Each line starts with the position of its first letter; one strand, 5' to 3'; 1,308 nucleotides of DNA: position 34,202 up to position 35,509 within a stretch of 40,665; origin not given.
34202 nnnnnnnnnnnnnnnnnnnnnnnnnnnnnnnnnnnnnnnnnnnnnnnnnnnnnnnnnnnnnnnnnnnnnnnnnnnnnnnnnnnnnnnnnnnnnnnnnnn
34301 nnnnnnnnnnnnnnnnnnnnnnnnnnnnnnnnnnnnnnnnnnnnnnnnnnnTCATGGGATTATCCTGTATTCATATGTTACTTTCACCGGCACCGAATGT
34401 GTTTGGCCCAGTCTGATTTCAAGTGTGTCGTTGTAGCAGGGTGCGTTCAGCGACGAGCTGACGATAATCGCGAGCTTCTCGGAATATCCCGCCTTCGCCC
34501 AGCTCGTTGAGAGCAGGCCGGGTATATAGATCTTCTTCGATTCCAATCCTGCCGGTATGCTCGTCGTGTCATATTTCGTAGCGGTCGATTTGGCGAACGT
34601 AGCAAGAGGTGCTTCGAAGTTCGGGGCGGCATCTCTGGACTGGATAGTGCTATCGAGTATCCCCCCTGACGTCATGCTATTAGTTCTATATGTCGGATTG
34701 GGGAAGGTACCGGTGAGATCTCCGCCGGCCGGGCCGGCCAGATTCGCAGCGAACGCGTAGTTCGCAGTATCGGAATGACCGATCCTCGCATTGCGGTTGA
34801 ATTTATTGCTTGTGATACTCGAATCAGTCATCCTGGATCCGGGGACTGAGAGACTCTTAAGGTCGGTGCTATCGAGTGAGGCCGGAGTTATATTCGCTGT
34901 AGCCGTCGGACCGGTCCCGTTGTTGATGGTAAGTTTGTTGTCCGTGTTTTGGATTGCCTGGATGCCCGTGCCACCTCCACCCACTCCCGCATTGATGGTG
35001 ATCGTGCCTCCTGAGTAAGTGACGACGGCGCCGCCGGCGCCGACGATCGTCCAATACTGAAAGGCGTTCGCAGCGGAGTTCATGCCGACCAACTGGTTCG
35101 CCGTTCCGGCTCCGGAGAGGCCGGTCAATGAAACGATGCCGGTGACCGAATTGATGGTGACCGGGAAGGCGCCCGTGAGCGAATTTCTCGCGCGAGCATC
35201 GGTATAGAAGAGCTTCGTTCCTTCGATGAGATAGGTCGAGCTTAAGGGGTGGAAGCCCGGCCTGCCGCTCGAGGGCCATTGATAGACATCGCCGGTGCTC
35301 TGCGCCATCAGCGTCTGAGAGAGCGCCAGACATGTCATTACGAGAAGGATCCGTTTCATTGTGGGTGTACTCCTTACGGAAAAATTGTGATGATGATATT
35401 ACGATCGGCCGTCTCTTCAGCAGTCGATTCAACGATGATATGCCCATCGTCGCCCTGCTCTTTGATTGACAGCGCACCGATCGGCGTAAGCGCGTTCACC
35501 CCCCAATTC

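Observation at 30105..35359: Two ATGA-coupled tail-fibre-locus proteins carry textbook Sec signal peptides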

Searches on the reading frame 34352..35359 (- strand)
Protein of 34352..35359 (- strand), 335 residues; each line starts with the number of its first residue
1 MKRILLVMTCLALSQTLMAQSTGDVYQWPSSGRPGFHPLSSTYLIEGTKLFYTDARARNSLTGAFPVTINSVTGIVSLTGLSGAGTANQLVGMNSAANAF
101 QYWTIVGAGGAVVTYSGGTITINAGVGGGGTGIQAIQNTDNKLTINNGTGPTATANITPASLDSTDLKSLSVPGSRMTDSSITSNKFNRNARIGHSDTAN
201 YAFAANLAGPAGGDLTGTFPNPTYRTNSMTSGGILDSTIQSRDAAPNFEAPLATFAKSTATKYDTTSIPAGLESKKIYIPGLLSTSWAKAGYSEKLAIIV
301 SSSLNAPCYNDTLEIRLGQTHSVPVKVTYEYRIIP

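Call 6: search_protein_families(library=pfam, proteins=[window:34352-35359:-], max_evalue=0.01)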
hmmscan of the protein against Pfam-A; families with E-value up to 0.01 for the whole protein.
window:34352-35359:- (335 aa): 0 families

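Call 7: search_protein_families(library=phrogs, proteins=[window:34352-35359:-], max_evalue=0.01)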
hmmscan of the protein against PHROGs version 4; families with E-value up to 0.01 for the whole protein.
window:34352-35359:- (335 aa): 0 families

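Call 10: search_protein_families(library=ncbifam, proteins=[window:34352-35359:-], max_evalue=1)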
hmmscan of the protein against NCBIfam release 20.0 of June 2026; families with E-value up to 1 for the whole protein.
window:34352-35359:- (335 aa): 0 families

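Call 11: search_protein_families(library=pfam, proteins=[window:34352-35359:-], max_evalue=10)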
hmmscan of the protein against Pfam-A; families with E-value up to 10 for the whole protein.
window:34352-35359:- (335 aa): 1 family
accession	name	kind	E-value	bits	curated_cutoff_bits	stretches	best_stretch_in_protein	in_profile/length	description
PF00944.25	Peptidase_S3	-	0.17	12.2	21.2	1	112-141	89-119/159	Alphavirus core protein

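Call 13: find_homologous_proteins(query=window:34352-35359:-)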
Query window:34352-35359:- (335 aa): 10 proteins with E <= 0.001 among 8000 candidates.
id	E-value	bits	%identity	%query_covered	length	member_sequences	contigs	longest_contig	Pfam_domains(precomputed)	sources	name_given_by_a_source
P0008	1.1e-208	710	100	98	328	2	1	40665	-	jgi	-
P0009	5.9e-112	392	54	92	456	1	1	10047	-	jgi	jgi:hypothetical protein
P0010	2.1e-105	371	53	92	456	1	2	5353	-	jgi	-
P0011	1.7e-76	276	51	64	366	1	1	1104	-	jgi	jgi:hypothetical protein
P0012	7.1e-37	146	37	83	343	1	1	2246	-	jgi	jgi:hypothetical protein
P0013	1.4e-26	112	44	42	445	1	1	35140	-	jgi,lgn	jgi:hypothetical protein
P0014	9.6e-10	56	32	59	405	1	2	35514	-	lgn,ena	-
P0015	4.7e-7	48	29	48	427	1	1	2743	-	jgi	jgi:hypothetical protein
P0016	4.5e-5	41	31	21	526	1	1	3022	-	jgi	jgi:hypothetical protein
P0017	1.1e-4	40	48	17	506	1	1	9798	PF26696.1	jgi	jgi:hypothetical protein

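Call 16: find_encoding_contigs(protein=P0013, flank=10000, max_places=2)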
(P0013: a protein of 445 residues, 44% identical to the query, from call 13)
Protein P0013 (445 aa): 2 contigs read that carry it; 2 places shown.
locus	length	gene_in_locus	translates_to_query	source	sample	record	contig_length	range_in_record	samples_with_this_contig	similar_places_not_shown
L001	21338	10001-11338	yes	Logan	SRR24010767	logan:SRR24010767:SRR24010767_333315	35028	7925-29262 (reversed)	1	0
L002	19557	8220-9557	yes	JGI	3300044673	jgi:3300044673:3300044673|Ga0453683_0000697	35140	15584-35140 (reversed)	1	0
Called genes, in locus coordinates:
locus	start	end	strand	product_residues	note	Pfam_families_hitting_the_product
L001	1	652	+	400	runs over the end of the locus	-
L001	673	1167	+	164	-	-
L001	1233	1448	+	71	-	-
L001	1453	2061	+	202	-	PF06763:Minor_tail_Z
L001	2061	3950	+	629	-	-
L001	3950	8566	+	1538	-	PF13385:Laminin_G_3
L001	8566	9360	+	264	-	-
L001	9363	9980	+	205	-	-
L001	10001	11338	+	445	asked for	-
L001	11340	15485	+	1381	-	PF00704:Glyco_hydro_18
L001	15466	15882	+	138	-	-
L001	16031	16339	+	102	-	-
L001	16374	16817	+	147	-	-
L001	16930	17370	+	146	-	PF18925:DUF5675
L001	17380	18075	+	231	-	-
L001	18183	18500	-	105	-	PF13248:Zn_ribbon_3 (weak), PF22747:Zn_ribbon_DUF2089 (weak)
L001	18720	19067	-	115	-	-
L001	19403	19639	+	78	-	-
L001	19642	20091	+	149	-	-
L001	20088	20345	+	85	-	-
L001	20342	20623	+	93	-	-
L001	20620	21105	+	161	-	-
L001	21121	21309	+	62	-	-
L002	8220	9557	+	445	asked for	-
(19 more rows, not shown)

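Call 17: find_encoding_contigs(protein=P0014, flank=10000, max_places=2)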
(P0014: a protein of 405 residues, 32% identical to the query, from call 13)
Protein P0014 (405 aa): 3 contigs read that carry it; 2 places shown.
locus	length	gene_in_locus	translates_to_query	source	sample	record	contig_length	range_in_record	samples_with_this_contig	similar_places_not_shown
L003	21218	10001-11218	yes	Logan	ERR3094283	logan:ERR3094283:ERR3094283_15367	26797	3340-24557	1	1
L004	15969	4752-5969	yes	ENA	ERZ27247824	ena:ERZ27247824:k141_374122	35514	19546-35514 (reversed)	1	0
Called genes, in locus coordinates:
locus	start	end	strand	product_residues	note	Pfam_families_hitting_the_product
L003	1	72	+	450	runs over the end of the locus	PF03237:Terminase_6N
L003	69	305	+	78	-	-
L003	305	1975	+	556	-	-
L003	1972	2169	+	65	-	-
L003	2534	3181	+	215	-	-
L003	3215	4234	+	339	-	PF20036:Gp13-like (weak)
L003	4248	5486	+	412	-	-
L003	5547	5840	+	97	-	-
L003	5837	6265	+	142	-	-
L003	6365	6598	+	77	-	-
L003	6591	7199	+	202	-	-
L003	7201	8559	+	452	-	-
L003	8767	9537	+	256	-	-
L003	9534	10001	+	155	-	-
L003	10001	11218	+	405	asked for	-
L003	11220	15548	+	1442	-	PF00704:Glyco_hydro_18, PF14292:SusE (faint), PF25788:Ig_Rha78A_N (faint)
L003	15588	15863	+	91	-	-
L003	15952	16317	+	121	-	-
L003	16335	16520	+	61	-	-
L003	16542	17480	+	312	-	-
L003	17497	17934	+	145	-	-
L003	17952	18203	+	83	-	-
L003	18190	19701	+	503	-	-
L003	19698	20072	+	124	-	-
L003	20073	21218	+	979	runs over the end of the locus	-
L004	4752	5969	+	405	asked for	-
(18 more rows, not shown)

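Call 33: search_dna_similar(query=window:34352-35359:-, collection=phages, mode=protein, max_rows=15, max_evalue=0.001)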
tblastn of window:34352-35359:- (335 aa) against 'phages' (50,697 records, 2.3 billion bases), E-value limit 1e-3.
No match.

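Call 52: find_homologous_proteins(query=A3, max_evalue=0.00001)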
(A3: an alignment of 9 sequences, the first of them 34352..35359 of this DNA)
Query A3 (9 sequences) (335 aa, profile of the alignment): 15 proteins with E <= 0.00001 among 8000 candidates.
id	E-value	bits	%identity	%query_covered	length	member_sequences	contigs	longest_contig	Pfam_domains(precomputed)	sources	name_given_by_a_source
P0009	2.7e-165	568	54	92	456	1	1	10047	-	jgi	jgi:hypothetical protein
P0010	2.0e-159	549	53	92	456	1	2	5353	-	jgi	-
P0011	1.4e-121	425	51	64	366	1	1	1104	-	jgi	jgi:hypothetical protein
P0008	3.3e-115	404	100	98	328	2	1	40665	-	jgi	-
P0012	1.3e-107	378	37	83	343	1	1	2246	-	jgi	jgi:hypothetical protein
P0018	1.0e-78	283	-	-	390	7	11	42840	-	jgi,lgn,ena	-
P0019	5.7e-21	93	-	-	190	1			-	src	-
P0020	1.8e-20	92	33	37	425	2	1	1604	-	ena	-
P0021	1.8e-12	65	86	6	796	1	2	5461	PF21722.5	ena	-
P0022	4.3e-11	61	80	4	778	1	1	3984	PF21722.5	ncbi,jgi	jgi:hypothetical protein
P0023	1.3e-8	52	78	5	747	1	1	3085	PF21722.5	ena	-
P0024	1.8e-6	45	86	6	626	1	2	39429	PF21722.5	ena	-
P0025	2.7e-6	45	74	6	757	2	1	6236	PF21722.5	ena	-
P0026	6.0e-6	44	63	10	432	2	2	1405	PF26696.1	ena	-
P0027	7.2e-6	43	61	10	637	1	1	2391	PF21722.5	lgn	-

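Call 62: predict_structure(alignment_id=A4)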
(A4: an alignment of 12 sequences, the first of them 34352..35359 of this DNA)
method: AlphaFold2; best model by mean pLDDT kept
length: 335 residues; sequences in the alignment: 12
mean_pLDDT: 44.7   pTM: 0.17
mean pLDDT of the five models: 44.7, 44.2, 41.1, 38.5, 35.8
residues with pLDDT >= 90: 0; 70-90: 8; 50-70: 90; < 50: 237
segments of 3 or more residues with pLDDT < 50: 15-53, 79-89, 100-110, 126-132, 147-153, 158-163, 165-188, 191-207, 229-245, 248-335
pLDDT, mean of each block of 10 residues (from residue 1): 73 50 36 42 35 52 56 50 43 54 44 53 51 51 51 48 48 42 46 41 47 64 60 38 43 37 36 32 32 31 29 33 34 32
secondary structure, 60 per line:
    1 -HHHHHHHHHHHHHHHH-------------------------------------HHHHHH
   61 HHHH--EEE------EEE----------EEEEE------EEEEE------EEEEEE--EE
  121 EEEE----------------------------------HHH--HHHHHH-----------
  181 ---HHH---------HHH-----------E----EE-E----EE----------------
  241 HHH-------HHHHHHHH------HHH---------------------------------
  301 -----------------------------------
elements in order: H2-17 H55-64 E67-69 E76-78 E89-93 E100-104 E111-116 E119-124 H164-169 H251-258

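Call 69: find_encoding_contigs(protein=P0009, flank=10000, max_places=2)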
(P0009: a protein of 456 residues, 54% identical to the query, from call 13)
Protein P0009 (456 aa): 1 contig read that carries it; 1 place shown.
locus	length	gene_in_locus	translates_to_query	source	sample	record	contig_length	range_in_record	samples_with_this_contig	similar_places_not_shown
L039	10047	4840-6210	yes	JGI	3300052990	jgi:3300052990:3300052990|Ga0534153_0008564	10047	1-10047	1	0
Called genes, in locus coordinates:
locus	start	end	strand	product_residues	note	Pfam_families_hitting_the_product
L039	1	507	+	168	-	?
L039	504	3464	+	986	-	-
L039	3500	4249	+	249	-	-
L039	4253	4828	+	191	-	-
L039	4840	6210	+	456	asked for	-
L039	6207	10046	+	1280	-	?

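Call 72: search_protein_representatives(alignment_id=A4)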
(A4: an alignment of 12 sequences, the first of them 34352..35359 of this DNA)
Query: 12 sequences, 396 profile positions. Proteins with E-value up to 0.001 (for the whole library): 8692; up to 1e-10: 2245; up to 1e-30: 365. The best 150 are listed.
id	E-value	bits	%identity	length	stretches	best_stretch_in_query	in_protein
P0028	2.5e-234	794.3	-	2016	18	154-332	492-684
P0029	2.4e-223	758.1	-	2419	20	158-286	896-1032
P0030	7.3e-166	568.8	-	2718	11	151-305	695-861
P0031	7.8e-162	555.6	-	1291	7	158-316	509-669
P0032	6.7e-158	542.6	-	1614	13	162-330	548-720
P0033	5.2e-153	526.5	-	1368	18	192-265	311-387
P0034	2.4e-148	511.2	-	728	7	162-338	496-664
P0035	8.3e-145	499.5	-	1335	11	163-331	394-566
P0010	2.3e-144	498.1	-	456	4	1-244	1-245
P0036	2.5e-141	488.1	-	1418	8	156-305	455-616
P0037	4.6e-140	483.9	-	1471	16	192-246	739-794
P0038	6.5e-137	473.5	-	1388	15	156-236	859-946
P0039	5.8e-126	437.5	-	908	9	97-241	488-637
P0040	1.1e-124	433.2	-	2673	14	162-272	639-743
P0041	3.1e-123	428.5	-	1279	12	154-295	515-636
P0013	8.3e-111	387.6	-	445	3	97-391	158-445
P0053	3.7e-98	345.9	-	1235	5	163-314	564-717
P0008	1.5e-96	340.6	-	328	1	8-331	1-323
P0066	2.3e-82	293.9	-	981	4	177-304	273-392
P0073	6.2e-77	276.0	-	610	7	48-238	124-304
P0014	1.4e-72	261.7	-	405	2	67-338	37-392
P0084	1.7e-72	261.4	-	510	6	158-306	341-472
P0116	2.4e-62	228.0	-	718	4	100-263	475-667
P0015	4.7e-58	213.9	-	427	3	149-354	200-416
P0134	1.7e-57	212.0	-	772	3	162-247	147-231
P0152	9.4e-54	199.7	-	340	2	1-244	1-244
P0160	1.5e-52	195.8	-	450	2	32-244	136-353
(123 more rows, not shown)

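Call 74: search_protein_families(library=pfam, proteins=[P0034, P0053, P0116, P0134, P0039, P0066, P0073, P0084, P0152, P0160], max_evalue=0.001)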
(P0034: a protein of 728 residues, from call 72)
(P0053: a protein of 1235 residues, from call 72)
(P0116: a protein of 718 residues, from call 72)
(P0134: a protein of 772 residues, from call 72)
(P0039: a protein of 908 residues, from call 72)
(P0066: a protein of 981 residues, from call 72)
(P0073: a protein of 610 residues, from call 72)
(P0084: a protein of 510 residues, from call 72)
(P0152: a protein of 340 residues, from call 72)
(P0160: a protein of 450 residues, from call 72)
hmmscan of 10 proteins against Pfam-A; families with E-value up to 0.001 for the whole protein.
P0034 (728 aa): 2 families
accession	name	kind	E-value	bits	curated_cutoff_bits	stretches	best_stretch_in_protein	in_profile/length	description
PF19264.4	DUF5907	-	2.8e-30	104.8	27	2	481-510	15-44/80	Repeat of unknown function (DUF5907)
PF11553.14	DUF3231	-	2.1e-05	24.7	29.6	0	372-404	109-141/165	Protein of unknown function (DUF3231)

P0053 (1235 aa): 1 family
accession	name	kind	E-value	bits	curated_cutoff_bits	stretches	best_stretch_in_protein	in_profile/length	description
PF19264.4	DUF5907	-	1.3e-19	70.6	27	1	732-766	15-47/80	Repeat of unknown function (DUF5907)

P0116 (718 aa): 1 family
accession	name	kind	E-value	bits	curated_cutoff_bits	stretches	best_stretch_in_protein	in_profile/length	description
PF19264.4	DUF5907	-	0.00026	21.6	27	0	624-658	15-48/80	Repeat of unknown function (DUF5907)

P0134 (772 aa): 1 family
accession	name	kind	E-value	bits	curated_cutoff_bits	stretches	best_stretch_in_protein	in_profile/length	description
PF19264.4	DUF5907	-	7.5e-07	29.7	27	0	198-222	14-38/80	Repeat of unknown function (DUF5907)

P0039 (908 aa): 1 family
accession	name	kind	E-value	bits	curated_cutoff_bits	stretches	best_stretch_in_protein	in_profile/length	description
PF19264.4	DUF5907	-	7.4e-05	23.3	27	1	435-467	15-47/80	Repeat of unknown function (DUF5907)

P0066 (981 aa): 2 families
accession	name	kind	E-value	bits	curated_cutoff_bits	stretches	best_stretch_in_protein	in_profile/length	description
PF19264.4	DUF5907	-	4.8e-12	46.3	27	1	437-465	15-43/80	Repeat of unknown function (DUF5907)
PF13884.11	Peptidase_S74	-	1.1e-08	35.6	22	1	847-929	1-57/58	Chaperone of endosialidase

P0073 (610 aa): 2 families
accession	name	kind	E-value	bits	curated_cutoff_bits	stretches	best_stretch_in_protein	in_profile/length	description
PF19264.4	DUF5907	-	2.3e-29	101.8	27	3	490-523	15-48/80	Repeat of unknown function (DUF5907)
PF09327.17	Phage_Tail_Tip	-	3.4e-05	24.1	22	0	290-314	86-110/139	Bacteriophage tail tip fiber protein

P0084 (510 aa): 1 family
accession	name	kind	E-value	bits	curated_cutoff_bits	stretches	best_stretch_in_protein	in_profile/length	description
PF19264.4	DUF5907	-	9.7e-26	90.2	27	2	272-298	15-41/80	Repeat of unknown function (DUF5907)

P0152 (340 aa): 0 families

P0160 (450 aa): 0 families

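Call 75: find_encoding_contigs(protein=P0017, flank=10000, max_places=2)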
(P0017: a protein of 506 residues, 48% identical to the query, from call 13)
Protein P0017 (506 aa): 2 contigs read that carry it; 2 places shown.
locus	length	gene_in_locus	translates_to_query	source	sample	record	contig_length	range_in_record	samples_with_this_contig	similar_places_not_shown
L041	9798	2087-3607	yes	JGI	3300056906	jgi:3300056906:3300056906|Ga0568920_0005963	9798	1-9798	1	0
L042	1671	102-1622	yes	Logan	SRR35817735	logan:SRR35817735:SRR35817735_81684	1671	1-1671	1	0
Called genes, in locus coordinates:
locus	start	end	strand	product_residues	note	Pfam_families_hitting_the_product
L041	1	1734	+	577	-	?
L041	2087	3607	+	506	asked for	PF26696:PTL_trimer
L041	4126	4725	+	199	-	PF01121:CoaE, PF13238:AAA_18 (weak)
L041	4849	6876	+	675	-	PF00456:Transketolase_N, PF13292:DXP_synthase_N, PF02775:TPP_enzyme_C (faint), PF00676:E1_dh (weak), PF02779:Transket_pyr, PF02780:Transketolase_C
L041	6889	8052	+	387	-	PF00155:Aminotran_1_2, PF01053:Cys_Met_Meta_PP (weak), PF01041:DegT_DnrJ_EryC1 (weak)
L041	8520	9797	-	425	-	?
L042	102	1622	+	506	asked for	PF26696:PTL_trimer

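Call 97: search_protein_families(library=pfam, proteins=[L003:5837-6265:+], max_evalue=0.1)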
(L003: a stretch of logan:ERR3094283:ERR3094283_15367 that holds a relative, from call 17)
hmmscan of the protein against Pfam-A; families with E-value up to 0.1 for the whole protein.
L003:5837-6265:+ (142 aa): 1 family
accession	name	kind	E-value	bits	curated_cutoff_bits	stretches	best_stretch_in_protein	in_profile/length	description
PF25275.1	Golvesin_C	-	0.00072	20.1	31.6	1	41-99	55-112/132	Golvesin C-terminal domain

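Call 100: find_encoding_contigs(protein=P0024, flank=8000, max_places=1)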
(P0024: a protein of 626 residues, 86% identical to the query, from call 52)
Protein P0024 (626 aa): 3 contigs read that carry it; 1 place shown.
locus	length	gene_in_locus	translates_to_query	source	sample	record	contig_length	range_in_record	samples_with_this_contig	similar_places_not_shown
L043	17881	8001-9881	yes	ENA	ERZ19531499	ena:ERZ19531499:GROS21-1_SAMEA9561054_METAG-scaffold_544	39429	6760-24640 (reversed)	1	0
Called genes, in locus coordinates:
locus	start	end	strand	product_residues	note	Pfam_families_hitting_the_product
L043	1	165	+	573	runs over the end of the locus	PF03237:Terminase_6N (weak)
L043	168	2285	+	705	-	PF23899:SU10_portal (faint)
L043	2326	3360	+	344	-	-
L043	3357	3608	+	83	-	-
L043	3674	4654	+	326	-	-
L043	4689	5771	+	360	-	PF17236:SU10_MCP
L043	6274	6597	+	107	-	-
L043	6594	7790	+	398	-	-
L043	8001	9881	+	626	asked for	PF21722:Gly_rich_2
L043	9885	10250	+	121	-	-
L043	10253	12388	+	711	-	-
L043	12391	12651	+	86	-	-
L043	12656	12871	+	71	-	-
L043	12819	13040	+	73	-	-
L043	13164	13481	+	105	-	-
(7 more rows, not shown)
